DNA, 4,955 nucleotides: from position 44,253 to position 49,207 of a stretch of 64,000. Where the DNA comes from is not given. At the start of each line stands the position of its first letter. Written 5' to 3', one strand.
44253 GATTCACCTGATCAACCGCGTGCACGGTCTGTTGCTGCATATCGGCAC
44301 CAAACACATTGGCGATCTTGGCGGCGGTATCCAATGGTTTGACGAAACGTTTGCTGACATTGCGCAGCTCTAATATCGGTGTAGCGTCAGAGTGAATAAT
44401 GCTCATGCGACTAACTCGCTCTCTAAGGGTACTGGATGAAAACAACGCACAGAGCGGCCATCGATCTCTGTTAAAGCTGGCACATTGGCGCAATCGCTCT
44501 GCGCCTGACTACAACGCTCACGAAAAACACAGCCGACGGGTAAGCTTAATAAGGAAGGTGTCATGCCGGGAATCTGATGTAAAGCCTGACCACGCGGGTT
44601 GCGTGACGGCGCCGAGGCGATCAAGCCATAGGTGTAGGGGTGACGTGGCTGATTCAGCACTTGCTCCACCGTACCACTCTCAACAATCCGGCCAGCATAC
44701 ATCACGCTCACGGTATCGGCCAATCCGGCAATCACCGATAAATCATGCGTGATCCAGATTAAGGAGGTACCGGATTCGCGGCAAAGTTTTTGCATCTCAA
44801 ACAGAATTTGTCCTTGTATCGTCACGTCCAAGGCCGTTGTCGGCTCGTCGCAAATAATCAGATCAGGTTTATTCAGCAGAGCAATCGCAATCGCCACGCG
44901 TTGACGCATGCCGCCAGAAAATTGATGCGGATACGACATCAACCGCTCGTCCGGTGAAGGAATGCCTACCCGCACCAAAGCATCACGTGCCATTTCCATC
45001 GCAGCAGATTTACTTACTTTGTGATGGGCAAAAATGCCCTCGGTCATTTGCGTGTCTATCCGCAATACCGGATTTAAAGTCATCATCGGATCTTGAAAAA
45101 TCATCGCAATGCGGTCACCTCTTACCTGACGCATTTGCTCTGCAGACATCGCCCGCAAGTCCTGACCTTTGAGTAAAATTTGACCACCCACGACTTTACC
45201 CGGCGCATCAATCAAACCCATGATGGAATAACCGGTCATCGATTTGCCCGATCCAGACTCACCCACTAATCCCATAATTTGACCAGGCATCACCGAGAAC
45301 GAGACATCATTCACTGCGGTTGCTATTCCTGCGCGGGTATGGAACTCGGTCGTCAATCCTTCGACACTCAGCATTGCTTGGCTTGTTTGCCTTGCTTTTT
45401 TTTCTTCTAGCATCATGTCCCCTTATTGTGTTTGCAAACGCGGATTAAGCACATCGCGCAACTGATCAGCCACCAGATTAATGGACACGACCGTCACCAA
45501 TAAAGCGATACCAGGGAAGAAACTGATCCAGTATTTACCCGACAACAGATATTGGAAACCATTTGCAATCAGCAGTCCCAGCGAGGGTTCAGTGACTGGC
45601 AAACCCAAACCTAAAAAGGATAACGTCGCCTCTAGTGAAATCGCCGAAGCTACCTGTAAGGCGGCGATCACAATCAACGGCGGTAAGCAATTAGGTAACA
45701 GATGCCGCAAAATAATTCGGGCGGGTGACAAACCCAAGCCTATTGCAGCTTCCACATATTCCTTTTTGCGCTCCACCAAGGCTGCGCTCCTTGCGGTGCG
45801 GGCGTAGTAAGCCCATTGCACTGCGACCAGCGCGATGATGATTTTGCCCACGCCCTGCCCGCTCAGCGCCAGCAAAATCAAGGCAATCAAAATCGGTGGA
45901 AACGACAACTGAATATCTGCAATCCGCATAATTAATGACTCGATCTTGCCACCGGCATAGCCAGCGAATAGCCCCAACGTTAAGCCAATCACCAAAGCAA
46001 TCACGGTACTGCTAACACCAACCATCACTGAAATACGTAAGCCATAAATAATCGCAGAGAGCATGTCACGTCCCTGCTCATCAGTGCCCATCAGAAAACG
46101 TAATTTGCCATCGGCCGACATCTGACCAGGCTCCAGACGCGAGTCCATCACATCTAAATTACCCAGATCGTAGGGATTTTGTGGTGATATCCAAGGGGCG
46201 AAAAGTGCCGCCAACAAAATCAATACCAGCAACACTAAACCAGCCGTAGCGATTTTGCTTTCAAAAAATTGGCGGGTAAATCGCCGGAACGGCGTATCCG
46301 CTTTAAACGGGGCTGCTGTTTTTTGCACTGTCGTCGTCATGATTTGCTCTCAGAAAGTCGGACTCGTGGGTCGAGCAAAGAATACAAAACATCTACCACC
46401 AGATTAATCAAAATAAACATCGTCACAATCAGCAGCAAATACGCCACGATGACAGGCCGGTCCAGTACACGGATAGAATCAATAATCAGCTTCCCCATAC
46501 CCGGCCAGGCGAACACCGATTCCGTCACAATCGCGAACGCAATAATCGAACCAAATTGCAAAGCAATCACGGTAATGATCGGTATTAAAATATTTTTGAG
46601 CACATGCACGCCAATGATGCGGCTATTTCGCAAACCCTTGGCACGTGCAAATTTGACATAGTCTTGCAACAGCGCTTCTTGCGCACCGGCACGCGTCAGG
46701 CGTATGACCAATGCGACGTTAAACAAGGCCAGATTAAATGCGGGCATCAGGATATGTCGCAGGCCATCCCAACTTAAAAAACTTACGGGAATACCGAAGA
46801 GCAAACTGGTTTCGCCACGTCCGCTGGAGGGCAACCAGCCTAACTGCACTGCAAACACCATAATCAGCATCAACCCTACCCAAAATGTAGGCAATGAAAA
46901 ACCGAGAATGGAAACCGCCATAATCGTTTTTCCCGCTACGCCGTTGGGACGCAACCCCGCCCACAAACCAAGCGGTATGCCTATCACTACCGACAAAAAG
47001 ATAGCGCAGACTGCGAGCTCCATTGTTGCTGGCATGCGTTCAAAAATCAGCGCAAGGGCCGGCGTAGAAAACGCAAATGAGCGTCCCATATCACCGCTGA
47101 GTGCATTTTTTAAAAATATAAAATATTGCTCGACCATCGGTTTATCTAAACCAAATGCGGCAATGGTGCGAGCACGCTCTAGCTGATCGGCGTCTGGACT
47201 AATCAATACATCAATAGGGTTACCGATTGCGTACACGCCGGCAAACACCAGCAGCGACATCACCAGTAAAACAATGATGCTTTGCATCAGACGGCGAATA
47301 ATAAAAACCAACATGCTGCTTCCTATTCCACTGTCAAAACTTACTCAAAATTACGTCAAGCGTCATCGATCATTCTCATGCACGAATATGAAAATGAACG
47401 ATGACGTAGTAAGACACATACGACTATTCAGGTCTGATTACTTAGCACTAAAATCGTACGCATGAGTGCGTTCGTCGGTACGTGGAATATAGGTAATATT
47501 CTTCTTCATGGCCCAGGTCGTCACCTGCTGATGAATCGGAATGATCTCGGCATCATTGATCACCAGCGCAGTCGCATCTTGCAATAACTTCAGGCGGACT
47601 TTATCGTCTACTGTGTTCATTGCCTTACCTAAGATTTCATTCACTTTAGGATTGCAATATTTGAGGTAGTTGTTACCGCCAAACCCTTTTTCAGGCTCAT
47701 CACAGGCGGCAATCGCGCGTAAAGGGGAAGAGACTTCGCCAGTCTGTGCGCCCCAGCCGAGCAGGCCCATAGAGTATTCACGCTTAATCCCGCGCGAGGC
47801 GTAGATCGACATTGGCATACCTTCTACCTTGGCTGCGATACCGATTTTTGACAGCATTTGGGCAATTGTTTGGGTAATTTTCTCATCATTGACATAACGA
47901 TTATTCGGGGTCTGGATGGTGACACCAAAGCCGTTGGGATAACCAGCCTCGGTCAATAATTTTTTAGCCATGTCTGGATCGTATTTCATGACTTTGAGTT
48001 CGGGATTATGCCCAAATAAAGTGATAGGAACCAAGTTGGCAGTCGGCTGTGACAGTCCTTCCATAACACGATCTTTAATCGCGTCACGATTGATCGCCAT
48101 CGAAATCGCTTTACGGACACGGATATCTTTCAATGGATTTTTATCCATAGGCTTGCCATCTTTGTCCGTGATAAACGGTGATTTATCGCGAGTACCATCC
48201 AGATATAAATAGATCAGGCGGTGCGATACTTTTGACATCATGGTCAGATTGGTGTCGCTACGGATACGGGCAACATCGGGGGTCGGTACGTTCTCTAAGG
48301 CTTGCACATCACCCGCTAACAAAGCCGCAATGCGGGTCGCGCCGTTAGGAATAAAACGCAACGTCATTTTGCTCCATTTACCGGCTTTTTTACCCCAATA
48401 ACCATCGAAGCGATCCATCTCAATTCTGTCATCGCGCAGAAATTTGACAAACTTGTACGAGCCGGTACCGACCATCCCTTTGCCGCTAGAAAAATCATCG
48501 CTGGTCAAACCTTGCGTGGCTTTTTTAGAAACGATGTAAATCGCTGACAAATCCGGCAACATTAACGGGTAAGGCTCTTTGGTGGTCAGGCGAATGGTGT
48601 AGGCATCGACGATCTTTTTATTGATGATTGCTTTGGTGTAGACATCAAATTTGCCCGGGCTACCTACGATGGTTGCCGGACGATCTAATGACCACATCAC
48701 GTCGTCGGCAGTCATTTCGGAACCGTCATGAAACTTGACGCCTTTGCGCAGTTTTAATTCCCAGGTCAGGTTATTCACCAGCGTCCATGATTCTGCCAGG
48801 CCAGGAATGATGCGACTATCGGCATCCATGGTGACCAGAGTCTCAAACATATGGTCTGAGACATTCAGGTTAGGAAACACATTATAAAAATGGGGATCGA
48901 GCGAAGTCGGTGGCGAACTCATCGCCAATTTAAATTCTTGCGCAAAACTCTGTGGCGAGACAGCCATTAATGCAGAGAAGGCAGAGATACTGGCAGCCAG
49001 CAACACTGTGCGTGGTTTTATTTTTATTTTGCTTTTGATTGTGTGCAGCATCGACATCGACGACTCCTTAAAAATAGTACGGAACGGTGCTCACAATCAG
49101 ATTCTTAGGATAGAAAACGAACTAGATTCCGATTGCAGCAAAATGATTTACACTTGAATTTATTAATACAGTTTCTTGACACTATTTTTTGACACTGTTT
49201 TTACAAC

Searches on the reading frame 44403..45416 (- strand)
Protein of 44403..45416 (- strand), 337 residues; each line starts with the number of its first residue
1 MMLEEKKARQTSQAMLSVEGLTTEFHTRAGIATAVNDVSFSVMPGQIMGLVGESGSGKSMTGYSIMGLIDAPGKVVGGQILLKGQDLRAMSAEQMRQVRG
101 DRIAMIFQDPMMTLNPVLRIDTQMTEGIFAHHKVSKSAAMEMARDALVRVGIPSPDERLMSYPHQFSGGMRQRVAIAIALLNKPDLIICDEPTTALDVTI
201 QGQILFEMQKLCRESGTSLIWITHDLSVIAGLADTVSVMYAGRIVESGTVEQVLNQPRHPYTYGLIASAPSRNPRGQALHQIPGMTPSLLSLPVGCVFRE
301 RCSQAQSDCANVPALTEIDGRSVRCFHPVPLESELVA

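Call 17: find_encoding_contigs(protein=window:44403-45416:-, flank=6000, max_places=6)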
Protein window:44403-45416:- (337 aa): no gene with exactly this product is on record in the collection.
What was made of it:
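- On Rfam RF02278 Betaproteobacteria_toxic_sRNA: The exact organism was not identified (call 17).
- Tried and rejected: An exact-sequence look-up of the DppD-like protein, meant to identify the source genome, found nothing on record (call 17).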

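Call 18: search_protein_families(library=ncbifam, proteins=[window:44403-45416:-])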
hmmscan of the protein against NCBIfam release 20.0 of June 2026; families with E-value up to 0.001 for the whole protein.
window:44403-45416:- (337 aa): 186 families (the best 25 are shown)
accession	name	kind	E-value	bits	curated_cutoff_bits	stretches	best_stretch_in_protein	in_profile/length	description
NF007010.1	PRK09473.1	subfamily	2.8e-102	341.7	575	1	15-328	1-314/318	oligopeptide ABC transporter ATP-binding protein OppD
NF008246.0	PRK11022.1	equivalog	7.9e-93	311.1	541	1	14-329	2-318/326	dipeptide ABC transporter ATP-binding protein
NF043079.1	MMSYN1_0167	equivalog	3e-91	306.9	740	2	90-302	295-507/561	oligopeptide ABC transporter ATP-binding protein OppD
NF011713.0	PRK15134.1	equivalog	1.1e-80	271.8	834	1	12-276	2-267/529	microcin C ABC transporter ATP-binding protein YejF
NF007613.0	PRK10261.1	equivalog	1.5e-78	264.7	1077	1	10-271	7-274/623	glutathione ABC transporter ATP-binding protein GsiA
NF008453.0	PRK11308.1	subfamily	1.1e-77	261.5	408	1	8-327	5-325/334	dipeptide ABC transporter ATP-binding protein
NF011659.0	PRK15079.1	equivalog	1.3e-74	250.9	540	1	24-327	29-330/334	murein tripeptide/oligopeptide ABC transporter ATP binding protein OppF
TIGR02770.1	nickel_nikD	equivalog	3.5e-74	249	318.7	1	35-267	2-227/230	nickel import ATP-binding protein NikD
NF047576.1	opine_ATP_CntF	equivalog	3.2e-71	239.6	385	1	31-268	16-252/264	staphylopine uptake ABC transporter ATP-binding protein CntF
NF047578.1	opine_ATP_CntD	equivalog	1e-70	238.1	380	1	32-268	17-252/266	staphylopine uptake ABC transporter ATP-binding protein CntD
NF043071.1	DppF_dipep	equivalog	7.2e-68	229.4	660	1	31-326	35-325/331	dipeptide ABC transporter ATP-binding subunit DppF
NF011674.0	PRK15093.1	equivalog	2.6e-67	227.3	627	1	15-333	3-329/330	putrescine export ABC transporter ATP-binding protein SapD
NF043078.1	MMSYN1_0168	equivalog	1.1e-53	182.8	800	2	156-275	484-603/649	oligopeptide ABC transporter ATP-binding protein OppF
TIGR02769.1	nickel_nikE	equivalog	4.1e-47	160.9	332.55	1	25-275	17-259/265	nickel import ATP-binding protein NikE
TIGR01186.1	proV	subfamily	4.2e-44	151.1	326.6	1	29-263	3-227/363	betaine/proline/choline family ABC transporter ATP-binding protein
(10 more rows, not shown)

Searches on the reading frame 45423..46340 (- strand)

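Call 18: search_protein_families(library=ncbifam, proteins=[window:45423-46340:-])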
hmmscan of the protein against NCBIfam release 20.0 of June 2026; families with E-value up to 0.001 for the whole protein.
window:45423-46340:- (305 aa): 31 families (the best 25 are shown)
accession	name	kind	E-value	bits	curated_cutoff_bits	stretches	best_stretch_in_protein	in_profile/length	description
NF045476.1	Opp4C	equivalog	6.8e-78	261.7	350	1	17-301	2-278/278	oligopeptide ABC transporter permease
NF008160.0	PRK10913.1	equivalog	2.1e-69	234.2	483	1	6-303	8-299/300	dipeptide ABC transporter permease DppC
NF045474.1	Opp2C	equivalog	2e-66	223.9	300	1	79-298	17-235/236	nickel transporter permease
NF045473.1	Opp1C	equivalog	4.1e-65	219.8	350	1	27-302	3-267/267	nickel/cobalt ABC transporter permease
TIGR02790.1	nickel_nikC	equivalog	1.6e-64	218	358.45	1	33-298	3-257/258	nickel ABC transporter permease subunit NikC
NF007376.0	PRK09881.1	equivalog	1.3e-59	201.7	434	1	21-303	23-294/298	D,D-dipeptide ABC transporter permease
NF007738.0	PRK10417.1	equivalog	4.7e-58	196.9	335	1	32-304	12-273/277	nickel ABC transporter permease subunit NikC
NF011662.0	PRK15082.1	equivalog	7.5e-57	193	484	1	6-304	14-302/303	glutathione ABC transporter permease GsiD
NF045475.1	Opp3C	equivalog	1.5e-54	185.3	450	1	80-302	106-327/328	oligopeptide ABC transporter permease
NF011935.0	PRK15406.1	equivalog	4.8e-54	184.1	433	1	22-301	30-300/302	oligopeptide ABC transporter permease OppC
NF047573.1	opine_perm_CntC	exception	3.9e-52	177.3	440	1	23-302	3-271/271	staphylopine uptake ABC transporter permease subunit CntC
NF043080.1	MMSYN1_0166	equivalog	1.6e-40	139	370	1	21-302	30-305/307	oligopeptide ABC transporter permease OppC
NF011691.0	PRK15111.1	equivalog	2e-32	113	379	1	15-299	13-292/296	putrescine export ABC transporter permease SapC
NF011596.0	PRK15021.1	subfamily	5e-30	104.7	439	1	82-300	121-337/341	microcin C ABC transporter permease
NF045470.1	Opp2B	equivalog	1.6e-11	43.9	350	1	89-302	79-299/300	nickel ABC transporter permease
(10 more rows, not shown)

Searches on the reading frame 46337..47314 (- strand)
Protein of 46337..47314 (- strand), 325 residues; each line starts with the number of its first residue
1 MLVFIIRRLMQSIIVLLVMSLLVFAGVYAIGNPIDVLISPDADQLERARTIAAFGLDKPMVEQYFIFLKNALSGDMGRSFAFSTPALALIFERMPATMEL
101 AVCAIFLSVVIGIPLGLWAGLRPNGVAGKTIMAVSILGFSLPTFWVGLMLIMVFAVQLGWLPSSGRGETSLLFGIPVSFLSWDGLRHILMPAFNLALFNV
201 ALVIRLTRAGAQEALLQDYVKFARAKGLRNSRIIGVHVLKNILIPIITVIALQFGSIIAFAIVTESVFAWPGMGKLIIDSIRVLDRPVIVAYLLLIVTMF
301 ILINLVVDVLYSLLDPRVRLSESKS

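Call 18: search_protein_families(library=ncbifam, proteins=[window:46337-47314:-])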
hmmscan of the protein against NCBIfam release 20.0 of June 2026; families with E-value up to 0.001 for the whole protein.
window:46337-47314:- (325 aa): 20 families
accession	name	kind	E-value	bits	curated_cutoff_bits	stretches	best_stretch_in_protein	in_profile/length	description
NF045470.1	Opp2B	equivalog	3.4e-78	262.9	350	1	8-319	1-300/300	nickel ABC transporter permease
NF045472.1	Opp4B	equivalog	2.2e-70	237.5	450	1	1-319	1-319/319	oligopeptide ABC transporter permease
NF007677.0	PRK10352.1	equivalog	9.6e-70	235.1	433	1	1-323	1-311/314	nickel ABC transporter permease subunit NikB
TIGR02789.1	nickel_nikB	equivalog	7.5e-69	232.5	447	1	1-322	1-310/314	nickel ABC transporter permease subunit NikB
NF008161.0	PRK10914.1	equivalog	8.4e-69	232.3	590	1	1-320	1-337/339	dipeptide ABC transporter permease DppB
NF045469.1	Opp1B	equivalog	5.8e-64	216.5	380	1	1-319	1-307/307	nickel/cobalt ABC transporter permease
NF011661.0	PRK15081.1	equivalog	4e-63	213.7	463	1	1-320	1-305/306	glutathione ABC transporter permease GsiC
NF045471.1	Opp3B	equivalog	2.4e-57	194.7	480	1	1-323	1-307/308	oligopeptide ABC transporter permease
NF011690.0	PRK15110.1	equivalog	1.9e-50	172.1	432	1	60-316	40-311/321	putrescine export ABC transporter permease SapB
NF007008.0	PRK09471.1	equivalog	1.9e-49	168.8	388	1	1-319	1-305/306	oligopeptide ABC transporter permease OppB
NF043081.1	MMSYN1_0165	equivalog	6e-30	104.5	350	1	64-321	147-387/388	oligopeptide ABC transporter permease OppB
NF011712.0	PRK15133.1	subfamily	6.6e-29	101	445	1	52-320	91-361/364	microcin C ABC transporter permease YejB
NF045474.1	Opp2C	equivalog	8.2e-08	32.1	300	1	195-260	109-174/236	nickel transporter permease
NF045473.1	Opp1C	equivalog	3e-06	26.8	350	1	184-274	129-221/267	nickel/cobalt ABC transporter permease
NF007376.0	PRK09881.1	equivalog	1.9e-05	23.8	434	1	194-263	162-231/298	D,D-dipeptide ABC transporter permease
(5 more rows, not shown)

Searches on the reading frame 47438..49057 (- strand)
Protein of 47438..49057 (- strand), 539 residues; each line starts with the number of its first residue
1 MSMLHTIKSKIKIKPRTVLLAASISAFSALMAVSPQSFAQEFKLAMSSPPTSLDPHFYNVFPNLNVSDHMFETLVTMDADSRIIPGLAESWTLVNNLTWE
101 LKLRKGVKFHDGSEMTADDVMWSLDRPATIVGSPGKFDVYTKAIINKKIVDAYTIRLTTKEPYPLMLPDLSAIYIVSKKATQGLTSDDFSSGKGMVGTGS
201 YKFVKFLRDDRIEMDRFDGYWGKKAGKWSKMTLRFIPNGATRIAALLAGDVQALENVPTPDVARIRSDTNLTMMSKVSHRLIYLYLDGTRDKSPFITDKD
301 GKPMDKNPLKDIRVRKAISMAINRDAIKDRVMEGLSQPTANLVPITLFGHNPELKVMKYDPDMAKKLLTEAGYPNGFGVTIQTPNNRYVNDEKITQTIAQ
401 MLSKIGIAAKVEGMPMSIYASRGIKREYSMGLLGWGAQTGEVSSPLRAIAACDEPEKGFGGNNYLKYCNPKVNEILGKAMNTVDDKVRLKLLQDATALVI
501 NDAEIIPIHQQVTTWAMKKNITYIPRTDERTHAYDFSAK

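Call 46: search_protein_families(library=pfam, proteins=[window:47438-49057:-], max_evalue=0.001)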
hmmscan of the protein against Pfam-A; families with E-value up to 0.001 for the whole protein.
window:47438-49057:- (539 aa): 1 family
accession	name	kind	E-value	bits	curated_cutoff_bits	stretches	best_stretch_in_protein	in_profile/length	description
PF00496.27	SBP_bac_5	-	7.5e-86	289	32.4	1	83-452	2-363/368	Bacterial extracellular solute-binding proteins, family 5 Middle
